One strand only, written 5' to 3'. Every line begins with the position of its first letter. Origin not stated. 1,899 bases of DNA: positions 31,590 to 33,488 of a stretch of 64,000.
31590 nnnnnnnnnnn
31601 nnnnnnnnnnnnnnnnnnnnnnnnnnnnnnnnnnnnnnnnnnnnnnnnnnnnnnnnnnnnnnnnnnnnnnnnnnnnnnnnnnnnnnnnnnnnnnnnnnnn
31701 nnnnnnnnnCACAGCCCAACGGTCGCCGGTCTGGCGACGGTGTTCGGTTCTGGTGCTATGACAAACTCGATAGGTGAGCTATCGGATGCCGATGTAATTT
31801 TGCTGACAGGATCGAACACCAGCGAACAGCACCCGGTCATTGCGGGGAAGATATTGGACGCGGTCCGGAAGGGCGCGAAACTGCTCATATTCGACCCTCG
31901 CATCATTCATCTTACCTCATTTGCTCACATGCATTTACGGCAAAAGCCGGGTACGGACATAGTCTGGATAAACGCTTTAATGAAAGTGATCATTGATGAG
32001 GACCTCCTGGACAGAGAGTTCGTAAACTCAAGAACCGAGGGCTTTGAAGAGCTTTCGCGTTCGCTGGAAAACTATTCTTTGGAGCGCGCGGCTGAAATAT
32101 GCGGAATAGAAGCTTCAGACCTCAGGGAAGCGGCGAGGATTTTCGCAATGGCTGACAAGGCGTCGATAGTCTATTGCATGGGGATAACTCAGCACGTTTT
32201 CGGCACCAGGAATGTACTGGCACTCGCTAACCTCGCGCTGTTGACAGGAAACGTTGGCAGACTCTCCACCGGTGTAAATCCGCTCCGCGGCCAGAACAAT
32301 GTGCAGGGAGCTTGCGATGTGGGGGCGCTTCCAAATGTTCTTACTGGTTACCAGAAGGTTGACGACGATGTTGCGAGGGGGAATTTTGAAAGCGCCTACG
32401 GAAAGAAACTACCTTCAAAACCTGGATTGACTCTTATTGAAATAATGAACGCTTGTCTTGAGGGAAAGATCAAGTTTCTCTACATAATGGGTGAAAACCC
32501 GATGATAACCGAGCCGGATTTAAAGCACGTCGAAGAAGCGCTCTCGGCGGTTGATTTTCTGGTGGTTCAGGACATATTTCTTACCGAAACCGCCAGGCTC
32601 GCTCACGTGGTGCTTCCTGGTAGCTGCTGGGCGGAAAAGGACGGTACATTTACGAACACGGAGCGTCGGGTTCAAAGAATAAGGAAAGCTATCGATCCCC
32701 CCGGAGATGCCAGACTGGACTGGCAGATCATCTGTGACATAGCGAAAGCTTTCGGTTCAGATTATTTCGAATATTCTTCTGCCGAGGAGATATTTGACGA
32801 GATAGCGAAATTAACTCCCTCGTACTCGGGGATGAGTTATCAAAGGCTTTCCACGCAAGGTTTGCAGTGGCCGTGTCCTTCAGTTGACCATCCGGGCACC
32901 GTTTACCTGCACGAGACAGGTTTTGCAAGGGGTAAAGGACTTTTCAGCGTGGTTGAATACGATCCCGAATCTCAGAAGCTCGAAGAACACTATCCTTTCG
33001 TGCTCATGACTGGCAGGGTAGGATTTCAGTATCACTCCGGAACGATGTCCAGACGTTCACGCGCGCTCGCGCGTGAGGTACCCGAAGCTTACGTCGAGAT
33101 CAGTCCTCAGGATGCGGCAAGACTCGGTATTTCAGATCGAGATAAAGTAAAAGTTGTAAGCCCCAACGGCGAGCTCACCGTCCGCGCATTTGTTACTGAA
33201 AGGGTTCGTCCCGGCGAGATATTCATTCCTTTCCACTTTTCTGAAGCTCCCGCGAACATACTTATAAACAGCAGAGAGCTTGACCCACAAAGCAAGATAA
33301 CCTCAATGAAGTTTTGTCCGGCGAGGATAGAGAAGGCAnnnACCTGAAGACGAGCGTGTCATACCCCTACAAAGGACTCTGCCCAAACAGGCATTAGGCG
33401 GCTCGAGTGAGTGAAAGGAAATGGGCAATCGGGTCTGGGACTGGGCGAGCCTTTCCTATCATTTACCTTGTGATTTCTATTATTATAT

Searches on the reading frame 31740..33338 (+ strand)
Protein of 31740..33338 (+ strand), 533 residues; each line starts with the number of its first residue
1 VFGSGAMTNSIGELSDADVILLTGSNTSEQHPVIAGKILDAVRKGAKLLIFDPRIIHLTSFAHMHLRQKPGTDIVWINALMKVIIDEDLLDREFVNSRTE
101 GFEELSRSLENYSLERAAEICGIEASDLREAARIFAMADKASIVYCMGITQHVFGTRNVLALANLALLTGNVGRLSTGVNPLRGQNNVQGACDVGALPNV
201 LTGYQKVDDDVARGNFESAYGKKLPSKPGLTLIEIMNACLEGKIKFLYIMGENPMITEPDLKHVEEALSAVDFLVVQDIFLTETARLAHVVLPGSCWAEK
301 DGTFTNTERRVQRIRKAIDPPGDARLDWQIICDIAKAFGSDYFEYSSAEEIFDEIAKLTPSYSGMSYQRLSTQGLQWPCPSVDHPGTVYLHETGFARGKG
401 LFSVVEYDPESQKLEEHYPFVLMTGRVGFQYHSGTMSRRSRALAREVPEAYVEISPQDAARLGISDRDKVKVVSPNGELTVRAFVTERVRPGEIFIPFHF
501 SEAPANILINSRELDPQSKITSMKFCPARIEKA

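Call 8: search_protein_families(library=pfam, proteins=[window:31740-33338:+], max_evalue=0.001)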
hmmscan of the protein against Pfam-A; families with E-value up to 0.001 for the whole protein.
window:31740-33338:+ (533 aa): 2 families
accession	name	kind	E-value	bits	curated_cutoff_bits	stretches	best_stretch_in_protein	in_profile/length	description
PF00384.28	Molybdopterin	-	5.5e-62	210.3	24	1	6-336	97-352/353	Molybdopterin oxidoreductase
PF01568.27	Molydop_binding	-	9.6e-33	113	26.8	1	420-527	1-110/110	Molydopterin dinucleotide binding domain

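Call 29: search_protein_families(library=ncbifam, proteins=[window:31740-33338:+], max_evalue=0.00001)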
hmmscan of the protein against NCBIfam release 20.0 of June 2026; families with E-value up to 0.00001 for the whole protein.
window:31740-33338:+ (533 aa): 27 families (the best 25 are shown)
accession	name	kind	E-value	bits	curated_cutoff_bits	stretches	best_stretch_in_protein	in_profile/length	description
TIGR01591.1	Fdh-alpha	equivalog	3.2e-191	636.9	666.25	1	2-530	141-672/672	formate dehydrogenase subunit alpha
NF047855.1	AssmNtatRedNasC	equivalog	7.3e-134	447.6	1100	1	6-531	170-707/708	assimilatory nitrate reductase catalytic subunit NasC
NF041323.1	Nitr_red_NasA_Halo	equivalog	2.1e-81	274.4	1000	1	2-530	138-672/673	assimilatory nitrate reductase NasA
TIGR01701.1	Fdhalpha-like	subfamily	3.1e-72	243.8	582.15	1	2-531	184-742/744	FdhF/YdeP family oxidoreductase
NF041513.1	formate_DH_Act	exception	1.7e-63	214.9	1400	4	2-100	198-296/1067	formate dehydrogenase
TIGR01553.1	formate-DH-alph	equivalog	1.7e-60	204.9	814.2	4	2-100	207-305/1009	formate dehydrogenase-N subunit alpha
NF010055.0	PRK13532.1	equivalog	5.7e-58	196.9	904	2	101-339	327-572/830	nitrate reductase catalytic subunit NapA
TIGR01706.1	NAPA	equivalog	2.2e-57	195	930.55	2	101-339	327-572/830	periplasmic nitrate reductase subunit alpha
TIGR02693.1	arsenite_ox_L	equivalog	1.8e-44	151.9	359.05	3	63-185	291-420/806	arsenate reductase (azurin) large subunit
NF012032.0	PRK15488.1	equivalog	1.3e-43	149.1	694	1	37-349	218-539/759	thiosulfate reductase PhsA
TIGR03479.1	DMSO_red_II_alp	subfamily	5e-36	124.1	984.75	3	102-337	388-642/913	molybdopterin-dependent oxidoreductase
TIGR02166.1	dmsA_ynfE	subfamily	1.5e-35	122.5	777.7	2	4-340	199-559/794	DMSO/selenate family reductase complex A subunit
TIGR00509.1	bisC_fam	subfamily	1.1e-34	119.9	1017.55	1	42-341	201-513/772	molybdopterin guanine dinucleotide-containing S/N-oxide reductase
NF007406.0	PRK09939.1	equivalog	2.2e-30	105.5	1473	1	88-275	308-487/759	acid resistance putative oxidoreductase YdeP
NF005895.0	PRK07860.1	equivalog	9.1e-26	90.1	802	1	189-361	510-680/811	NADH-quinone oxidoreductase subunit G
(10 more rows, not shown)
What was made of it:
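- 31266..33341 (+): fdhA, formate dehydrogenase alpha subunit, read through an in-frame TGA (selenocysteine) at 31707-31709. TIGR01591 Fdh-alpha scores 637 bits for the part after the TGA alone (call 29).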
